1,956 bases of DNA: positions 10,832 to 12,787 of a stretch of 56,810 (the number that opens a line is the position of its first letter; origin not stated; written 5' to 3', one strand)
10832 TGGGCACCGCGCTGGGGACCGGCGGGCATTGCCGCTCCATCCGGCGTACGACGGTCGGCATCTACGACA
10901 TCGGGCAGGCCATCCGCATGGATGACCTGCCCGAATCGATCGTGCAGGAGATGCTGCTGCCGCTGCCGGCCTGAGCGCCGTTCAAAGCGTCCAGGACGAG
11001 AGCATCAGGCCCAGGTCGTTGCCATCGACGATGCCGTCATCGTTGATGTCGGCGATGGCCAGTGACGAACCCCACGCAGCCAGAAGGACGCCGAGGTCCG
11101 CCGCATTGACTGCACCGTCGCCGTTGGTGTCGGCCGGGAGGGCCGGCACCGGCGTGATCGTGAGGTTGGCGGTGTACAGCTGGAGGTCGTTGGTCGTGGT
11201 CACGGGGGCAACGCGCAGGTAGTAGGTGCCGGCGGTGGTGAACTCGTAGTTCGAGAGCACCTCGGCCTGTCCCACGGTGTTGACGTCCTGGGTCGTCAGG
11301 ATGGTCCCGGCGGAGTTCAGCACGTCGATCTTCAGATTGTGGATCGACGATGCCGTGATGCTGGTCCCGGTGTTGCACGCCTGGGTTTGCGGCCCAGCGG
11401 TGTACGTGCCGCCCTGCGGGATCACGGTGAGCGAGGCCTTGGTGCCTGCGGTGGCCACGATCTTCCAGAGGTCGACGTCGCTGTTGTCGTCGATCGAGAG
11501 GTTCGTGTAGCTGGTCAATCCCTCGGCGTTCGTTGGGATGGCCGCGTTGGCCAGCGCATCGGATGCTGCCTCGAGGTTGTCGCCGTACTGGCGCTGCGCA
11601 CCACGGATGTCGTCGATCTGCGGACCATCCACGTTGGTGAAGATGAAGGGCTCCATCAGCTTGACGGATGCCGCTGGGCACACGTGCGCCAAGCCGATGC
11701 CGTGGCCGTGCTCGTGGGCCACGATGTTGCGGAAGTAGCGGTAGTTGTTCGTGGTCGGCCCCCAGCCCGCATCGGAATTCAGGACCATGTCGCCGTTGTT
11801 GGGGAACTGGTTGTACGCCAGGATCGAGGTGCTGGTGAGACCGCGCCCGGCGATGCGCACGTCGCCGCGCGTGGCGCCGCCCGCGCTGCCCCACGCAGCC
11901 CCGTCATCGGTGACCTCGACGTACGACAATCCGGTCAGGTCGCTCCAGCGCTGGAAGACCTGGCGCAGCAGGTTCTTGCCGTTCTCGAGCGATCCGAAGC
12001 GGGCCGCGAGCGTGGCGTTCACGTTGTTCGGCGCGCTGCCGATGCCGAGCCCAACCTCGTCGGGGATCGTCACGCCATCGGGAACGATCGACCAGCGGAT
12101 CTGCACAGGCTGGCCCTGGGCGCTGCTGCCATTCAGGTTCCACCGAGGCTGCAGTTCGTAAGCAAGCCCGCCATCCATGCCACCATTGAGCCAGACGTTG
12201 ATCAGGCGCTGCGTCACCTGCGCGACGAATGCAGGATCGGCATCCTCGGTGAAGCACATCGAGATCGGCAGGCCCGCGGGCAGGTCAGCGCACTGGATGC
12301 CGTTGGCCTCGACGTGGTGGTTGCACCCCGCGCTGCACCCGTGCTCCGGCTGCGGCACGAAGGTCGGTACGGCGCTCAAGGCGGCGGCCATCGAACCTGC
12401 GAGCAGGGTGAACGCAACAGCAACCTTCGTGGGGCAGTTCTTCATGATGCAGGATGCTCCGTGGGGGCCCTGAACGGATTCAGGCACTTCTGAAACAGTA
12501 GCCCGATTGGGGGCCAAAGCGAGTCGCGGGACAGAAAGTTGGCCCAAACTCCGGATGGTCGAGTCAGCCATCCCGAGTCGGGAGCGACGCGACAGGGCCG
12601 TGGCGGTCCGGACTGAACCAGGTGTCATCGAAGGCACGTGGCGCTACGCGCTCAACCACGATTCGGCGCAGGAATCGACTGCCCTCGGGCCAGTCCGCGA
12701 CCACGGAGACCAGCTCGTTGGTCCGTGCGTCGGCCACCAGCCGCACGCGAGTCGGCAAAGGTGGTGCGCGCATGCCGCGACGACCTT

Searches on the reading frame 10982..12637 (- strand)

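Call 11: search_protein_families(library=ncbifam, proteins=[window:10982-12637:-], max_evalue=0.01)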
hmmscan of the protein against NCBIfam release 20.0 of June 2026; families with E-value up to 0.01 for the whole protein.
window:10982-12637:- (551 aa): 3 families
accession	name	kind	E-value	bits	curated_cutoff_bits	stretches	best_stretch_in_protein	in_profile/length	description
NF041540.1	dockerin_GC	domain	1e-05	25.8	29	1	501-549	2-63/67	GC-type dockerin domain-anchored protein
NF038126.1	PEP_CTERM_FxDxF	subfamily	0.00052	20.3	50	1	419-498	61-143/165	FxDxF family PEP-CTERM protein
NF035945.1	Zn_serralysin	subfamily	0.00052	19.3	500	1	224-318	85-177/462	serralysin family metalloprotease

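Call 38: search_protein_families(library=pfam, proteins=[window:10982-12637:-], max_evalue=0.001)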
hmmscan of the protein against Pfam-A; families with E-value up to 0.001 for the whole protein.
window:10982-12637:- (551 aa): 1 family
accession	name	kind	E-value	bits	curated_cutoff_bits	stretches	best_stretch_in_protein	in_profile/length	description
PF00413.30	Peptidase_M10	-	3.1e-09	37.4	24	1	221-352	24-159/159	Matrixin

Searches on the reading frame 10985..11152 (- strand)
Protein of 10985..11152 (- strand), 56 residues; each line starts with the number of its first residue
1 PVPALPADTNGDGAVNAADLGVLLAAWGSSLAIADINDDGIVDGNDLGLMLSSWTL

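Call 40: search_protein_families(library=pfam, proteins=[window:10985-11152:-], max_evalue=10)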
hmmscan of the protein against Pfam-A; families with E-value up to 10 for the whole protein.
seq(56 aa): 9 families
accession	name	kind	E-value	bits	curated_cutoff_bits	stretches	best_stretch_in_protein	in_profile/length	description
PF13405.12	EF-hand_6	-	2.4e-05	24.1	25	2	8-28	10-30/30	EF-hand domain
PF00036.39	EF-hand_1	-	8e-05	22.4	25.4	2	7-25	9-27/29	EF hand domain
PF00404.24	Dockerin_1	-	0.0001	22.8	22.9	1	7-49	2-51/57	Dockerin type I domain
PF13202.12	EF-hand_5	-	0.0013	18.6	25.9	1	7-21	8-22/25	EF hand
PF01839.29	FG-GAP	-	0.0078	16.5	22.1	1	27-43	1-17/37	FG-GAP repeat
PF24784.1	Temptin_C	-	0.038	14.9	27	1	26-55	53-82/98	Temptin C-terminal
PF13833.12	EF-hand_8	-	0.063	13.5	28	1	7-24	34-51/54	EF-hand domain pair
PF13499.12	EF-hand_7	-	0.086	13.6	30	1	8-25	12-29/67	EF-hand domain pair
PF13517.12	FG-GAP_3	-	0.088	13.9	26.9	1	11-43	25-58/61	FG-GAP-like repeat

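Call 41: search_protein_families(library=ncbifam, proteins=[window:10985-11152:-], max_evalue=10)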
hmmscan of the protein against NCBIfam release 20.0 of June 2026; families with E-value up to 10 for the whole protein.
seq(56 aa): 2 families
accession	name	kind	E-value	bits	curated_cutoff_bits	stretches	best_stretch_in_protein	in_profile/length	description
NF041540.1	dockerin_GC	domain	2.2e-07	31.1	29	1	6-54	2-63/67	GC-type dockerin domain-anchored protein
NF041410.1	XopAW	subfamily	0.2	11.4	120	0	34-52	35-53/235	XopAW family type III secretion system calcium-binding effector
